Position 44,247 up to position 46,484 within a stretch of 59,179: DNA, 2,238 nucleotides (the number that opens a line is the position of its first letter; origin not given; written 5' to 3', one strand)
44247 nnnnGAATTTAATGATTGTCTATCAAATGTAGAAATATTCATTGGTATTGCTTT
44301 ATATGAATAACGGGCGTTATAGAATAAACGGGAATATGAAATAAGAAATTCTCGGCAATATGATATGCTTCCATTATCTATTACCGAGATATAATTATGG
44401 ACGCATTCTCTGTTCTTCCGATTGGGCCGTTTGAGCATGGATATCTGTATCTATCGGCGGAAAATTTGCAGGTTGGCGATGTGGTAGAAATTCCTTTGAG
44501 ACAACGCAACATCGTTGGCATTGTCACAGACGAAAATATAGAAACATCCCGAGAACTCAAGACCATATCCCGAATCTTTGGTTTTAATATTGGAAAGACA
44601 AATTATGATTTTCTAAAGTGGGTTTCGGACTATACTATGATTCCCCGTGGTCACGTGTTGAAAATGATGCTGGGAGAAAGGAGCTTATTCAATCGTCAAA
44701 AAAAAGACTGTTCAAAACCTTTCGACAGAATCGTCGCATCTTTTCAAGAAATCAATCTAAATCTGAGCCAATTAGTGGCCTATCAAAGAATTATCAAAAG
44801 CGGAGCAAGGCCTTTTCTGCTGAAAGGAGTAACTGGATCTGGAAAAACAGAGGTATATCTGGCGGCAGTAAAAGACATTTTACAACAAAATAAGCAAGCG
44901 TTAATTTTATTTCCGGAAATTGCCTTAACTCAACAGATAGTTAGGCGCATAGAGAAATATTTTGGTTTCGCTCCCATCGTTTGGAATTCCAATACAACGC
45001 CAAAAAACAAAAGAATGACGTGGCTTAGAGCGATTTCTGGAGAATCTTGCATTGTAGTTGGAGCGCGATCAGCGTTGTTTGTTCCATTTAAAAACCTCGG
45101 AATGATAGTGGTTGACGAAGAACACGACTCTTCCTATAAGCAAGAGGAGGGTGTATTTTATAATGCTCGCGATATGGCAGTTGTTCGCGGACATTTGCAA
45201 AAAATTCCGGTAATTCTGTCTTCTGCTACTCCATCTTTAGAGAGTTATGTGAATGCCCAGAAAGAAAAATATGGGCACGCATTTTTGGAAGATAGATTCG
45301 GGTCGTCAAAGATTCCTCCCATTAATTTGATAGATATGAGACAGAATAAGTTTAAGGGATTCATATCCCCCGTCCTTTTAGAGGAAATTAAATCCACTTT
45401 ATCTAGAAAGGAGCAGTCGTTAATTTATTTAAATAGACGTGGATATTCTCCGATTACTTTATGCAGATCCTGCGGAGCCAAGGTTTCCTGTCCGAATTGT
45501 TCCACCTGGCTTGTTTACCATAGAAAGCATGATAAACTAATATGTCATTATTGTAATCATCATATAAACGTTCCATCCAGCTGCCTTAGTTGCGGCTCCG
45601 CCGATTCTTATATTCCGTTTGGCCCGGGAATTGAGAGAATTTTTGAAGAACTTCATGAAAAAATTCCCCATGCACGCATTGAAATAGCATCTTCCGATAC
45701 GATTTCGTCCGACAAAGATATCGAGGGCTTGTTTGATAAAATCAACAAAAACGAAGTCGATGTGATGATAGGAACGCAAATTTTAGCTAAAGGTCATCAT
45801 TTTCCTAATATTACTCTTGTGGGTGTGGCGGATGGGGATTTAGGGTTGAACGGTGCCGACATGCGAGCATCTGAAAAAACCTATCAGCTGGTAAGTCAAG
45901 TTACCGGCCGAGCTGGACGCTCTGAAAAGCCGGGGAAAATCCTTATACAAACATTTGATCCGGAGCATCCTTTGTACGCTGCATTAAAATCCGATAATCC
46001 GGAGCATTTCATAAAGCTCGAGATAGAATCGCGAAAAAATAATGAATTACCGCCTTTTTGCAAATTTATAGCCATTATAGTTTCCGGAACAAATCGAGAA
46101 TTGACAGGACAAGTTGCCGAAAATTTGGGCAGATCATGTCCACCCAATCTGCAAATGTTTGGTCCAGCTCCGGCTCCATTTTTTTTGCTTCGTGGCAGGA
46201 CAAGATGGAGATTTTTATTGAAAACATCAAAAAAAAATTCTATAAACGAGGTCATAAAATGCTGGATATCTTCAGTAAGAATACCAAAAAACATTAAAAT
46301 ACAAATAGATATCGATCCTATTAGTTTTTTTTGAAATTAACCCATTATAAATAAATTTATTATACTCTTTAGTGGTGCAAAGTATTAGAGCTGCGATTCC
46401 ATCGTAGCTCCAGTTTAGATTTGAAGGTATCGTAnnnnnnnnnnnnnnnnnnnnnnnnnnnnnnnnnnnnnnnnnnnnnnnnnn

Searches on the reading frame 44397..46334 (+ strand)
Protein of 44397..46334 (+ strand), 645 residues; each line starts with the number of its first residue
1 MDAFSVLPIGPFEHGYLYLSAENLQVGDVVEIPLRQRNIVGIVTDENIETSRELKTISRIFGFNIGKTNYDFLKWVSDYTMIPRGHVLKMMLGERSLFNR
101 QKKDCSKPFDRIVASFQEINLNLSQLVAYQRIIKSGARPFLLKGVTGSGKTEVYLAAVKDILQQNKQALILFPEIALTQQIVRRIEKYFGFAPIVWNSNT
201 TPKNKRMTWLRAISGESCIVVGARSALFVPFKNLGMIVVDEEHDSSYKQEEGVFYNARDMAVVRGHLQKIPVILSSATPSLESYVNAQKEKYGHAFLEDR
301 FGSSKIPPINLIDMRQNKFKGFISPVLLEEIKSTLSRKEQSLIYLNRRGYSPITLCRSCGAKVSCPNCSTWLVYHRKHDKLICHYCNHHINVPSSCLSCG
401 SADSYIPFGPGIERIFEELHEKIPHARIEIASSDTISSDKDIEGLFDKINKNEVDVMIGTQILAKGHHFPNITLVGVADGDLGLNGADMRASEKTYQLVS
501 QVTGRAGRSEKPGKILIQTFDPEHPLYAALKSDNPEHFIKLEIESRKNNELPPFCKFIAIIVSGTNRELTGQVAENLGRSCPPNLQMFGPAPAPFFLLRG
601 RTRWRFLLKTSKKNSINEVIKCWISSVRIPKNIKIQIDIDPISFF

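Call 3: search_protein_families(library=pfam, proteins=[window:44397-46334:+], max_evalue=0.01)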
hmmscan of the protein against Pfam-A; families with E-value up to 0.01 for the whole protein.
window:44397-46334:+ (645 aa): 8 families
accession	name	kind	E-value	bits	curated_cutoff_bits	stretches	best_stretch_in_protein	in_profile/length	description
PF00270.35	DEAD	-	2.7e-20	73.2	26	1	128-282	7-162/167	DEAD/DEAH box helicase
PF18074.6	PriA_C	-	6.7e-17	62.5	26.9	1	553-641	1-95/95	Primosomal protein N C-terminal domain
PF04851.21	ResIII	-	8.8e-14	52.2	22.5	1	119-256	2-142/164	Type III restriction enzyme, res subunit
PF17764.6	PriA_3primeBD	-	8.8e-10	38.8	22.7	1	16-92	12-95/96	3'DNA-binding domain (3'BD)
PF18319.7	Zn_ribbon_PriA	-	4.9e-08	33.2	26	1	365-389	1-25/27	PriA DNA helicase Cys-rich region (CRR) domain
PF00271.37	Helicase_C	-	1.9e-06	28.5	23.5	1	417-509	32-109/110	Helicase conserved C-terminal domain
PF13604.12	AAA_30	-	0.00012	22.3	27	1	121-243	2-98/191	AAA domain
PF00437.27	T2SSE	-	0.0077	15.4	24.9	0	114-169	119-173/370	Type II/IV secretion system protein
